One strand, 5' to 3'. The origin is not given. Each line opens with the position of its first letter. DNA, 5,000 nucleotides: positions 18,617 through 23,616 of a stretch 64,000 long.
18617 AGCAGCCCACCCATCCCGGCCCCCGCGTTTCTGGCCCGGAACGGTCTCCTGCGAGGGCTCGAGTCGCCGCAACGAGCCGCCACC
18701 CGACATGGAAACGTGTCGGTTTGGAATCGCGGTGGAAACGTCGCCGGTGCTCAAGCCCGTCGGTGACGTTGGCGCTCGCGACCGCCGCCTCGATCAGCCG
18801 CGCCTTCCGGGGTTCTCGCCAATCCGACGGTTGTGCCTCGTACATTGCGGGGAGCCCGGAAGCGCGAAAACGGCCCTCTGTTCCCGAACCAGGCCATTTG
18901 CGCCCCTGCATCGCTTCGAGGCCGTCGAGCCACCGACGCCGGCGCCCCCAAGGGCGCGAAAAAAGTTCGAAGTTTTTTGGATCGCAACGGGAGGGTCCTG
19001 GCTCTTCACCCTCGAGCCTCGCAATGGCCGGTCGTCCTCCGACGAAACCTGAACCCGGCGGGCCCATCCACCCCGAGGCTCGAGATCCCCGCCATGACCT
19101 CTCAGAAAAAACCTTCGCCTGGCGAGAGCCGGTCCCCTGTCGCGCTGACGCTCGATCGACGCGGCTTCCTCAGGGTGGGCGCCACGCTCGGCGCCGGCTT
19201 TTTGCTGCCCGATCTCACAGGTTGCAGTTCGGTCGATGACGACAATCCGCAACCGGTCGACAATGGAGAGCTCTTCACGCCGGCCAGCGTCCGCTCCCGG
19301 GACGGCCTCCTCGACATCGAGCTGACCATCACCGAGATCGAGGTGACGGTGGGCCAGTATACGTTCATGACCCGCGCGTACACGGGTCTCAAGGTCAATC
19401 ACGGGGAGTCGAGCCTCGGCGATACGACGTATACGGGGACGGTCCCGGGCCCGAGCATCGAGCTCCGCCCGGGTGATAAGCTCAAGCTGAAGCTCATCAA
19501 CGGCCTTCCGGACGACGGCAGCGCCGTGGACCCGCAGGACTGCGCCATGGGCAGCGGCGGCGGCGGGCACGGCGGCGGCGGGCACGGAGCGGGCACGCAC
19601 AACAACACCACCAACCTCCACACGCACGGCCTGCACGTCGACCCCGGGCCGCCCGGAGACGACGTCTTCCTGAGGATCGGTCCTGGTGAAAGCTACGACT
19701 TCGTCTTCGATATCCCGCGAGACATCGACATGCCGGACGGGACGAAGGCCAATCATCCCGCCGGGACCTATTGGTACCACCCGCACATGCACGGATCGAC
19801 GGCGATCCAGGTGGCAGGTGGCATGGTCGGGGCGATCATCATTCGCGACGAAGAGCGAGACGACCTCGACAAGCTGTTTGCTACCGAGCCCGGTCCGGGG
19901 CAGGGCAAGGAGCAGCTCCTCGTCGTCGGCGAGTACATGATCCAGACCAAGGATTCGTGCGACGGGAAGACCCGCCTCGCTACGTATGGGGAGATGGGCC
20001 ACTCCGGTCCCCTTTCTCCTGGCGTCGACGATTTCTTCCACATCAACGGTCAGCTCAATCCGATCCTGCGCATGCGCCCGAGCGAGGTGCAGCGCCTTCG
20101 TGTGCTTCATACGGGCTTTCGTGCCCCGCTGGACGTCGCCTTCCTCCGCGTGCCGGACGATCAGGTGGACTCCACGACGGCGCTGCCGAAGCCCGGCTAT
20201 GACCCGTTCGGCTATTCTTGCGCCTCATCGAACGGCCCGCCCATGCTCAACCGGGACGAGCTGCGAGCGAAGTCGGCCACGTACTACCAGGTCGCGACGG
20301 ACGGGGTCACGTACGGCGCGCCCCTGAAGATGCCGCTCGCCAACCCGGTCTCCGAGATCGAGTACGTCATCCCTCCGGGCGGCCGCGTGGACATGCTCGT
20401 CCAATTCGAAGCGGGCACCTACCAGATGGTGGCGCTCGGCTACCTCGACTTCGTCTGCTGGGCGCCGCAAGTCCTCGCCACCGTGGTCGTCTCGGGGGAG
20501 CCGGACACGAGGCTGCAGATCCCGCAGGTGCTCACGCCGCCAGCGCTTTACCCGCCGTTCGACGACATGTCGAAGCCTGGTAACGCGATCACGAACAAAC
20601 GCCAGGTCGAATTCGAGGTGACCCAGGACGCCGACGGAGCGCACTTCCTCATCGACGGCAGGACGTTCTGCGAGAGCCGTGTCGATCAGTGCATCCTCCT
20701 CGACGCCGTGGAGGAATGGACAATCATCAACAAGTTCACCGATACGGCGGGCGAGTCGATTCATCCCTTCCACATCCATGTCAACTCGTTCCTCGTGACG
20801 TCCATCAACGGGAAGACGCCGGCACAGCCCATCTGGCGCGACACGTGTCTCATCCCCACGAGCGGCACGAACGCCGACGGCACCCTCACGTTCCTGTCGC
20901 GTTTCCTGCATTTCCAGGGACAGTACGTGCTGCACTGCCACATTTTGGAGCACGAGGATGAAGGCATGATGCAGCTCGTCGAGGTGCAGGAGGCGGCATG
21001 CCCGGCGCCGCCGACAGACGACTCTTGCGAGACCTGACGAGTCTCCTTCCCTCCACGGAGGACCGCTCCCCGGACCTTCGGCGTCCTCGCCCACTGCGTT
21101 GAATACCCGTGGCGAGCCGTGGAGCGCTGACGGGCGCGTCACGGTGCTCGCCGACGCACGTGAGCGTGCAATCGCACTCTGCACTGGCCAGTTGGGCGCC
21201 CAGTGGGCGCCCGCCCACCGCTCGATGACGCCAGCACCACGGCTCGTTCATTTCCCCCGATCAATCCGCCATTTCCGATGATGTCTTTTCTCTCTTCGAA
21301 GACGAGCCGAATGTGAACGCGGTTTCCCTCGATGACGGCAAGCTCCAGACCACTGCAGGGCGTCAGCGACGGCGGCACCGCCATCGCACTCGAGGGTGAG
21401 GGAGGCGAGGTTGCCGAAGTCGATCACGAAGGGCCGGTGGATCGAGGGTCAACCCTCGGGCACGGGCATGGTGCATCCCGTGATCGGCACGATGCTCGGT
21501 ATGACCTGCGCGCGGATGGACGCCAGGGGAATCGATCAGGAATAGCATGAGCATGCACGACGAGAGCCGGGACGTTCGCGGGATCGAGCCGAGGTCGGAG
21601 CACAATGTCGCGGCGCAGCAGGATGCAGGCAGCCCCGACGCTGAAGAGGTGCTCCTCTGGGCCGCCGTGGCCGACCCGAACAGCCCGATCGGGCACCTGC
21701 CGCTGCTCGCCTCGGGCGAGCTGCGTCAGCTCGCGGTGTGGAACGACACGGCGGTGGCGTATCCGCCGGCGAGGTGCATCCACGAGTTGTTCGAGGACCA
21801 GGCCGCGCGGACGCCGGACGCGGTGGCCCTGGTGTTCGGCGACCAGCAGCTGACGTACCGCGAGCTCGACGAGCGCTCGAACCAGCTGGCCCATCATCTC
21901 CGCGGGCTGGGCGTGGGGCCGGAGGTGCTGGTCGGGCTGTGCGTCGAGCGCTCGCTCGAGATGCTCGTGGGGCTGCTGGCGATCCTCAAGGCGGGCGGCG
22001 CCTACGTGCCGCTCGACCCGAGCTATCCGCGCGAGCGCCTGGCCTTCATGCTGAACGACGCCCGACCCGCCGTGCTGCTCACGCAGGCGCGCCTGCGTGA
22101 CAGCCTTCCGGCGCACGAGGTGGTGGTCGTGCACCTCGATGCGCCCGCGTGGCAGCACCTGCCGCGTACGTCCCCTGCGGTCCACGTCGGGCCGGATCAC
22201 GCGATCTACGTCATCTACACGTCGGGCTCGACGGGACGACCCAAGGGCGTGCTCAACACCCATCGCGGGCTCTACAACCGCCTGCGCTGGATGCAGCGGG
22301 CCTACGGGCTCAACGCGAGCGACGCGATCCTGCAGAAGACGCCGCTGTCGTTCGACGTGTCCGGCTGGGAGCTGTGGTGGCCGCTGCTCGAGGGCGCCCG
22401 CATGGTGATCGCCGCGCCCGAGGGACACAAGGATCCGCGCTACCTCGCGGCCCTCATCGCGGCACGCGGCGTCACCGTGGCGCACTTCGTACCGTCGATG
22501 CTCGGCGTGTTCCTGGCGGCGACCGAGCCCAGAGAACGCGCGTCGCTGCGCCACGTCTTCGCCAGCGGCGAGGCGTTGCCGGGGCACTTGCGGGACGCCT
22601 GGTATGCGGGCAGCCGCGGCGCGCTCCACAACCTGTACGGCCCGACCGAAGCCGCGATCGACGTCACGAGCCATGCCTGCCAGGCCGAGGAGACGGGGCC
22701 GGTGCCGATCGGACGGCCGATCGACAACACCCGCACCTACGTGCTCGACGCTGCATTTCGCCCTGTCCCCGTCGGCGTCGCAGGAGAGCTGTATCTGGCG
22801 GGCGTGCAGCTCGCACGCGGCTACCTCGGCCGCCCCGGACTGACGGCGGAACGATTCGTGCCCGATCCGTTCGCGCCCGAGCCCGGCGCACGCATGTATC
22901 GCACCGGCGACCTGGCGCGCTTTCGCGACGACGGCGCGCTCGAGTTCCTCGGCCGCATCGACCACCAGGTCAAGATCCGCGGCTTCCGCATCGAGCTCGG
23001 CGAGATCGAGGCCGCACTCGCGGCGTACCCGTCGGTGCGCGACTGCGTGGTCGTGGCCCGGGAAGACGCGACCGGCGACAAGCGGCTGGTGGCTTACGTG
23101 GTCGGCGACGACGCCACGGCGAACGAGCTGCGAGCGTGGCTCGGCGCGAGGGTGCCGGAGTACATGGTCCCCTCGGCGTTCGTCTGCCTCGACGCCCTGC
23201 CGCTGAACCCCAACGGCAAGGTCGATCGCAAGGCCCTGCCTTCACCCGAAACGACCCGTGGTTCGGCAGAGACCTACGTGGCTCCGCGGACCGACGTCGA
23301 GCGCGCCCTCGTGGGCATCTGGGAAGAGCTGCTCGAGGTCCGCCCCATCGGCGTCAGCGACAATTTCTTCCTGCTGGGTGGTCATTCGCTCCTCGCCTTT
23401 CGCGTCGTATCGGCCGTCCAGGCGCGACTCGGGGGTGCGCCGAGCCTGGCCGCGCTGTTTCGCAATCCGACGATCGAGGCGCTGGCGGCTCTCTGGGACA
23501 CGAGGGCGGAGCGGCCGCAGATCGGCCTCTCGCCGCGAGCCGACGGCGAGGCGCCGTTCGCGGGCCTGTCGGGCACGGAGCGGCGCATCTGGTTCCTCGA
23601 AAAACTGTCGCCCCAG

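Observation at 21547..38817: Five-module NRPS with near-identical internal module duplications, no thioesterase and a terminal E domain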

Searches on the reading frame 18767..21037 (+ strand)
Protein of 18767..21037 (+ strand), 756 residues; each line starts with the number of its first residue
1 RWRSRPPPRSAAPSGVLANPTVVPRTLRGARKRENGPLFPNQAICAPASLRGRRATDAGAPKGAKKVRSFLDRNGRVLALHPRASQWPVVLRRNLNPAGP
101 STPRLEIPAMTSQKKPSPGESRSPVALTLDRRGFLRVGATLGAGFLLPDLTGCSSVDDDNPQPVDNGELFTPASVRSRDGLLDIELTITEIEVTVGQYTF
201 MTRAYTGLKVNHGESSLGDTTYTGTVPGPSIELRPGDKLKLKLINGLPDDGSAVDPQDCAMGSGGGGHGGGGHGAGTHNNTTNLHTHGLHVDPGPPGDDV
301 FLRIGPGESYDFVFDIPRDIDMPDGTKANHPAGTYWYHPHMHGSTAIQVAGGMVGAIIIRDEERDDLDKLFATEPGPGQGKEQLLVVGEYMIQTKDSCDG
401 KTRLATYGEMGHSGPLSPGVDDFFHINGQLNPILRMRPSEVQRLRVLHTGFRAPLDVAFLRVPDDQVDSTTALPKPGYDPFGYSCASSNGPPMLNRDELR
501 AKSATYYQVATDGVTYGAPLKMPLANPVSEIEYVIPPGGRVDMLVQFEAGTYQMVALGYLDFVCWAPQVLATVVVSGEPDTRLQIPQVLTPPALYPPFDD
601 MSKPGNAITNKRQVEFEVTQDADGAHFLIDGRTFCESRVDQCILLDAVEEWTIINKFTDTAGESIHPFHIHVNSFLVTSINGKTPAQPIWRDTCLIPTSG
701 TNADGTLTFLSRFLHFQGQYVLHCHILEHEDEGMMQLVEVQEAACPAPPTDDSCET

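Call 8: search_protein_families(library=pfam, proteins=[window:18767-21037:+], max_evalue=0.001)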
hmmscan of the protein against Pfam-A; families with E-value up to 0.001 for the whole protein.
window:18767-21037:+ (756 aa): 2 families
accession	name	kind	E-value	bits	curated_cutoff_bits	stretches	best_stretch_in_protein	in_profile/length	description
PF07731.20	Cu-oxidase_2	-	1.3e-17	64.3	20.4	1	611-742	5-135/137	Multicopper oxidase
PF07732.21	Cu-oxidase_3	-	1.1e-12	48.5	21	1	279-363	46-118/119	Multicopper oxidase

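Call 48: find_homologous_proteins(query=window:18833-21034:+, max_evalue=1e-20)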
Query window:18833-21034:+ (734 aa): 224 proteins with E <= 1e-20 among 8000 candidates; the best 120 are listed.
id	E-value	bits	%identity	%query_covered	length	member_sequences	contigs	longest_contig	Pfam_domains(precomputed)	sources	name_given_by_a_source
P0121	0.0e+0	1345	87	88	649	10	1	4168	PF07731.21,PF07732.22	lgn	-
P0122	0.0e+0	1313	87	88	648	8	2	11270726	PF07731.21,PF07732.22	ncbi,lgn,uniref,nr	ncbi:Multicopper oxidase with three cupredoxin domains (includes cell division protein FtsP and spor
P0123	0.0e+0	1289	85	88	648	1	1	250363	PF07731.21,PF07732.22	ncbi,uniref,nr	ncbi:multicopper oxidase family protein [Nannocystis pusilla]|uniref:Multicopper oxidase domain-cont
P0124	0.0e+0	1288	85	88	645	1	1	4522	PF07731.21,PF07732.22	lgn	-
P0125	0.0e+0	1288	84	88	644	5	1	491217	PF07731.21,PF07732.22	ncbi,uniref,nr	ncbi:multicopper oxidase domain-containing protein [Nannocystis sp. ILAH1]|uniref:multicopper oxidas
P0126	0.0e+0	1130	75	88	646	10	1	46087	PF07731.21,PF07732.22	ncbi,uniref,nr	ncbi:multicopper oxidase family protein [Polyangium fumosum]|uniref:Copper oxidase n=1 Tax=Polyangiu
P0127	0.0e+0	1126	76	84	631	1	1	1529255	PF07731.21,PF07732.22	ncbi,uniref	ncbi:multicopper oxidase domain-containing protein [Sorangium sp. So ce1036]|uniref:multicopper oxid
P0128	0.0e+0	1084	75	84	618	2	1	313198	PF07731.21,PF07732.22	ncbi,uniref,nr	ncbi:multicopper oxidase domain-containing protein [Polyangium sp. 6x1]|uniref:multicopper oxidase f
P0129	0.0e+0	1081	74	84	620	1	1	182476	PF07731.21,PF07732.22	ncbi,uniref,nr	ncbi:multicopper oxidase domain-containing protein [Polyangium sp. 15x6]|uniref:multicopper oxidase 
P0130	0.0e+0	1026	69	86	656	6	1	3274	PF07731.21,PF07732.22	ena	-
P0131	3.5e-262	890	63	86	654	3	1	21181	PF07731.21,PF07732.22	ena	-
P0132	1.5e-255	868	61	86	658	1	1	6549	PF07731.21,PF07732.22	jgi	-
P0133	5.7e-255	866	61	86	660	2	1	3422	PF07731.21,PF07732.22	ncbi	ncbi:MAG: multicopper oxidase family protein [Byssovorax sp.]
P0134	1.3e-252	859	61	87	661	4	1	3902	PF07731.21,PF07732.22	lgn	-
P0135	7.2e-251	853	59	86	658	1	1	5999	PF07731.21,PF07732.22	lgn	-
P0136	8.3e-251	853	60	86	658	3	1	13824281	PF07731.21,PF07732.22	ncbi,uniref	ncbi:multicopper oxidase family protein [Sorangium sp. So ce1099]|uniref:multicopper oxidase family 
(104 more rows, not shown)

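Call 49: find_encoding_contigs(protein=P0126, flank=10000, max_places=2)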
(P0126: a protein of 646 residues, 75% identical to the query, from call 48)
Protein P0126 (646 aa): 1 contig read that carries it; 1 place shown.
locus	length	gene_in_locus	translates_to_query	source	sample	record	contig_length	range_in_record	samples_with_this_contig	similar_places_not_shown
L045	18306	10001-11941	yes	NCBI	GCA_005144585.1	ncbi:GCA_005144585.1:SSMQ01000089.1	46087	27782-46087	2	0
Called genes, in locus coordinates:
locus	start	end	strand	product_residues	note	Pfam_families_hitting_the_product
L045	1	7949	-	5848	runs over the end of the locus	PF00501:AMP-binding, PF13193:AMP-binding_C, PF00550:PP-binding, PF00668:Condensation, PF00501:AMP-binding, PF13193:AMP-binding_C, PF00550:PP-binding, PF00668:Condensation, +12 more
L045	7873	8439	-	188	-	PF05128:DUF697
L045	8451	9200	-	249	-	PF12697:Abhydrolase_6 (weak), PF00975:Thioesterase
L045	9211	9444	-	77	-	PF03621:MbtH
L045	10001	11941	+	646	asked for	PF07732:Cu-oxidase_3 (weak), PF07731:Cu-oxidase_2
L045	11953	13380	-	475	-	PF00498:FHA, PF16697:Yop-YscD_cpl, PF00158:Sigma54_activat, PF14532:Sigma54_activ_2, PF07728:AAA_5, PF25601:AAA_lid_14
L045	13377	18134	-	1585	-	PF00069:Pkinase, PF07714:PK_Tyr_Ser-Thr, PF20703:nSTAND1, PF25047:Beta-prop_TEP1_2nd, PF25172:Beta-prop_WDR3_2nd, PF25173:Beta-prop_WDR3_1st, PF25175:Beta-prop_WDR5, PF25391:WD40_Gbeta, +91 more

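Call 50: find_encoding_contigs(protein=P0127, flank=10000, max_places=2)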
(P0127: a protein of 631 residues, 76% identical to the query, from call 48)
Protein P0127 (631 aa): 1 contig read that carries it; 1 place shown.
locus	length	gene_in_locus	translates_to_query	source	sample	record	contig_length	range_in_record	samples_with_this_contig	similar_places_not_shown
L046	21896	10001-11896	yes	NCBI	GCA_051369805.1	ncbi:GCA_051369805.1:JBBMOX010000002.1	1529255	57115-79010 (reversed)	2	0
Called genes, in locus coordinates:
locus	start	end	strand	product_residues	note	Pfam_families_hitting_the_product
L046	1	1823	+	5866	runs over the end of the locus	PF00501:AMP-binding, PF13193:AMP-binding_C, PF00550:PP-binding, PF00668:Condensation, PF00501:AMP-binding, PF13193:AMP-binding_C, PF00550:PP-binding, PF00668:Condensation, +12 more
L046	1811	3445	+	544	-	PF00664:ABC_membrane, PF00005:ABC_tran, PF02463:SMC_N (faint), PF13304:AAA_21 (faint)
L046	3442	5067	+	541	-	PF00005:ABC_tran, PF02463:SMC_N (faint), PF13304:AAA_21 (faint)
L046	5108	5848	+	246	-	PF21780:DUF6875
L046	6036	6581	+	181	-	PF05128:DUF697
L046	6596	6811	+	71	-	-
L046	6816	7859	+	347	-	PF01145:Band_7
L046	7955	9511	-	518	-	PF13531:SBP_bac_11 (weak)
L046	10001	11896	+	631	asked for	PF07732:Cu-oxidase_3 (weak), PF07731:Cu-oxidase_2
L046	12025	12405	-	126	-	PF06803:DUF1232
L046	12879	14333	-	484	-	PF13091:PLDc_2 (weak), PF00614:PLDc (faint), PF13091:PLDc_2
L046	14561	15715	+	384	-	-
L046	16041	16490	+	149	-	-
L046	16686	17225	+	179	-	PF07884:VKOR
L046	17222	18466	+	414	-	-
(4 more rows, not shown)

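Call 53: find_encoding_contigs(protein=P0128, flank=10000, max_places=2)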
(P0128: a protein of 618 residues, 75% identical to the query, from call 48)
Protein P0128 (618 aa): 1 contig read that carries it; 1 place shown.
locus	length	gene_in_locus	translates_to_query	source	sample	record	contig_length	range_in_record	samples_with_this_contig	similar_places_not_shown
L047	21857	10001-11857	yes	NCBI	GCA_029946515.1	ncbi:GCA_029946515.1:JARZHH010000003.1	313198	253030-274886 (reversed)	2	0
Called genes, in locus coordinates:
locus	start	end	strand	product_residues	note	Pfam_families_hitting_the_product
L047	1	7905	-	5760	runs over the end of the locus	PF00501:AMP-binding, PF00550:PP-binding, PF13193:AMP-binding_C, PF00668:Condensation, PF00501:AMP-binding, PF00550:PP-binding, PF13193:AMP-binding_C, PF00668:Condensation, +12 more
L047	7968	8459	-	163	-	PF05128:DUF697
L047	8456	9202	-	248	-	PF00975:Thioesterase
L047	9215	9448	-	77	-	PF03621:MbtH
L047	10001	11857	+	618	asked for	PF07732:Cu-oxidase_3 (weak), PF07731:Cu-oxidase_2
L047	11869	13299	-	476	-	PF00498:FHA, PF16697:Yop-YscD_cpl, PF13384:HTH_23 (faint), PF00158:Sigma54_activat, PF14532:Sigma54_activ_2, PF07728:AAA_5, PF25601:AAA_lid_14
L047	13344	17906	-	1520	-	PF00069:Pkinase, PF07714:PK_Tyr_Ser-Thr, PF20703:nSTAND1, PF23381:Beta-prop_IFT122_1st, PF24796:WDR55, PF24814:WD40_Prp19, PF25172:Beta-prop_WDR3_2nd, PF25173:Beta-prop_WDR3_1st, +85 more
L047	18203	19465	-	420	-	-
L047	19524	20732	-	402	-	-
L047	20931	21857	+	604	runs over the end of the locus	PF13948:DUF4215 (weak)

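Call 54: find_encoding_contigs(protein=P0136, flank=10000, max_places=2)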
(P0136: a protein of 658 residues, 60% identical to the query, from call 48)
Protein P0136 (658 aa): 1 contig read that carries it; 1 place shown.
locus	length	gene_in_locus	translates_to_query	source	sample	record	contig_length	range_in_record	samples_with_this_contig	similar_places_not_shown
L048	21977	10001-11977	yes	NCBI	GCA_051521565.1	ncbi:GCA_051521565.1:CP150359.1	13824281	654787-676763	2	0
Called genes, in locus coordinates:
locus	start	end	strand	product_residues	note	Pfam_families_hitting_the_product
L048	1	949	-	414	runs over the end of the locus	-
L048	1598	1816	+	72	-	PF01176:eIF-1a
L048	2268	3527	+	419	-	PF02655:ATP-grasp_3 (weak), PF02786:CPSase_L_D2 (faint), PF13535:ATP-grasp_4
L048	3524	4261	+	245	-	PF13640:2OG-FeII_Oxy_3, PF13661:2OG-FeII_Oxy_4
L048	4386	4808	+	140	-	-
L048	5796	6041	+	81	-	PF14319:Zn_Tnp_IS91 (weak)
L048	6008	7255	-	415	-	PF01764:Lipase_3, PF01833:TIG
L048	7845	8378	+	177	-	-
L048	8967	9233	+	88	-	-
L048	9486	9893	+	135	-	PF11412:DsbD_N (weak)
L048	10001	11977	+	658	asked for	PF07732:Cu-oxidase_3 (weak), PF07731:Cu-oxidase_2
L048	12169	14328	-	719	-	PF00239:Resolvase, PF07508:Recombinase, PF13408:Zn_ribbon_recom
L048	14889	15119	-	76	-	PF13683:rve_3, PF13333:rve_2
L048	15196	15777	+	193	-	-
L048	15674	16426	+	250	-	PF01695:IstB_IS21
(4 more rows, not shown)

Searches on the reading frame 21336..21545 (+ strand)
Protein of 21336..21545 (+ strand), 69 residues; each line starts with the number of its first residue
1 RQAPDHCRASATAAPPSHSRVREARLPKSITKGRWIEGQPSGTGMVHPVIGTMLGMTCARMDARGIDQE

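Call 8: search_protein_families(library=pfam, proteins=[window:21336-21545:+], max_evalue=0.001)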
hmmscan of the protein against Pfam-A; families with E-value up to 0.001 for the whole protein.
window:21336-21545:+ (69 aa): 0 families

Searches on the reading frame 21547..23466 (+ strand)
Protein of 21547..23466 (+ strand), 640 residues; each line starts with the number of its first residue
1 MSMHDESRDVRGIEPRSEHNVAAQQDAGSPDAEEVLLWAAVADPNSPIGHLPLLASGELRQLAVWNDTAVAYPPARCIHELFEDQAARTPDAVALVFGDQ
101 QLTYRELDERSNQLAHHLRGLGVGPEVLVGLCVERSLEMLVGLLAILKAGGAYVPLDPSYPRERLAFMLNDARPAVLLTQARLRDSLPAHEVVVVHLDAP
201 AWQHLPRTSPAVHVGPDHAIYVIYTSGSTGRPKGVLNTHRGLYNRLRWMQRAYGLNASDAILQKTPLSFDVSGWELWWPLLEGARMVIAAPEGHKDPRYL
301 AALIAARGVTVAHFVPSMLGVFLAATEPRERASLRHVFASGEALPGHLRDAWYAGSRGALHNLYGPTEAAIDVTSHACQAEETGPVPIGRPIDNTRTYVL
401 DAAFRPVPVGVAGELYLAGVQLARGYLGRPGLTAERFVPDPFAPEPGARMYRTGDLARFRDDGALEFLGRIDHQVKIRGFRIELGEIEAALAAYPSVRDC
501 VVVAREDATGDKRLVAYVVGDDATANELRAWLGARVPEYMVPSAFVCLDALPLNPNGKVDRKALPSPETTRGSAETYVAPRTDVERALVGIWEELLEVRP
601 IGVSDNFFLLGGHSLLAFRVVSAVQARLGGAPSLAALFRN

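Call 41: find_homologous_proteins(query=window:21547-23466:+, max_evalue=1e-50)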
Query window:21547-23466:+ (640 aa): 7990 proteins with E <= 1e-50 among 8000 candidates; the best 120 are listed.
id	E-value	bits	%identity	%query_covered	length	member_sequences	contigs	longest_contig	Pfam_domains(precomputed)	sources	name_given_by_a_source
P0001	0.0e+0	1152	88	93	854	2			PF00668.26,PF00550.32,PF00501.35,PF13193.13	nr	nr:amino acid adenylation domain-containing protein [Nannocystis pusilla]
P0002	1.5e-274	931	-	-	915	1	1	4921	PF00501.35,PF13193.13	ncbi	-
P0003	8.2e-262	888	59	86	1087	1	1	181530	PF00550.32,PF00501.35,PF13193.13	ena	-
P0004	9.6e-254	862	51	80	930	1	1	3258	PF00501.35,PF13193.13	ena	-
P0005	9.1e-253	859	50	86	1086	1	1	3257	PF00668.26,PF00501.35,PF13193.13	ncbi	ncbi:MAG TPA: amino acid adenylation domain-containing protein, partial [Ktedonobacteraceae bacteriu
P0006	9.9e-242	822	50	90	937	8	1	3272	PF00550.32,PF00501.35,PF13193.13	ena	-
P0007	3.8e-241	820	51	91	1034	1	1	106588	PF00550.32,PF00501.35,PF13193.13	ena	-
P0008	6.6e-232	790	88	63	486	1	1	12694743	PF00501.35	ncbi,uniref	ncbi:non-ribosomal peptide synthetase [Nannocystis pusilla]|uniref:non-ribosomal peptide synthetase 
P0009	8.8e-231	786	-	-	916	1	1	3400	PF00668.26,PF00550.32,PF00501.35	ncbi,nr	ncbi:syringomycin synthetase [Burkholderia pseudomallei]|nr:syringomycin synthetase [Burkholderia ps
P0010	8.8e-231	786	-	-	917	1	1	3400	PF00668.26,PF00550.32,PF00501.35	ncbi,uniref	ncbi:amino acid adenylation domain-containing protein, partial [Burkholderia pseudomallei]|uniref:am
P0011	8.4e-229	779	60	95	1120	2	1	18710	PF00668.26,PF00550.32,PF00501.35,PF13193.13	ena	-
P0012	2.8e-228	778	59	94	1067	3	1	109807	PF00668.26,PF00550.32,PF12697.14,PF00501.35,PF13193.13,PF00975.27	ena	-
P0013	3.3e-228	777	59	95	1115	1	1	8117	PF00668.26,PF00550.32,PF00501.35,PF13193.13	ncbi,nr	ncbi:MAG TPA: amino acid adenylation domain-containing protein [Longimicrobium sp.]|nr:amino acid ad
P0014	9.3e-228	776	59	98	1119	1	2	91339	PF00668.26,PF00550.32,PF00501.35,PF13193.13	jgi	jgi:amino acid adenylation domain-containing protein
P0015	5.7e-227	773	59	99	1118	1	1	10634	PF00668.26,PF00550.32,PF00501.35,PF13193.13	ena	-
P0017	3.1e-223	761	61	95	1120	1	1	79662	PF00668.26,PF00550.32,PF00501.35,PF13193.13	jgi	jgi:amino acid adenylation domain-containing protein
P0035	1.6e-217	742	59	95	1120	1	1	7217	PF00668.26,PF00550.32,PF00501.35,PF13193.13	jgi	jgi:amino acid adenylation domain-containing protein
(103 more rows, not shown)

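Call 42: find_encoding_contigs(protein=P0008, flank=10000, max_places=4)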
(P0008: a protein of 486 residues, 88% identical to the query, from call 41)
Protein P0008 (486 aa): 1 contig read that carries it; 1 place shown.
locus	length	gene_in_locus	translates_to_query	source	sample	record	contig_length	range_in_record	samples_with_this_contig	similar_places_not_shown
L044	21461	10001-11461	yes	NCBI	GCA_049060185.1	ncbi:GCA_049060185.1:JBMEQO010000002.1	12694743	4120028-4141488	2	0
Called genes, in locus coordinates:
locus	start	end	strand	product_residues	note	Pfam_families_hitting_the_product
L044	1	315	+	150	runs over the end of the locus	-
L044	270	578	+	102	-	PF07732:Cu-oxidase_3 (weak)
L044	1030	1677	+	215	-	PF07731:Cu-oxidase_2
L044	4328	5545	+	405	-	PF00668:Condensation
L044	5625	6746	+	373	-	PF00501:AMP-binding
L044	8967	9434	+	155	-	PF00668:Condensation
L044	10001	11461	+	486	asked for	PF00501:AMP-binding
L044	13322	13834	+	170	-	PF00501:AMP-binding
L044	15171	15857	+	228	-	PF00668:Condensation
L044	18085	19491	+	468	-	PF00668:Condensation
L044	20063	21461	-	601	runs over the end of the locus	PF00664:ABC_membrane, PF00005:ABC_tran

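Call 43: find_encoding_contigs(protein=P0001, flank=10000, max_places=4)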
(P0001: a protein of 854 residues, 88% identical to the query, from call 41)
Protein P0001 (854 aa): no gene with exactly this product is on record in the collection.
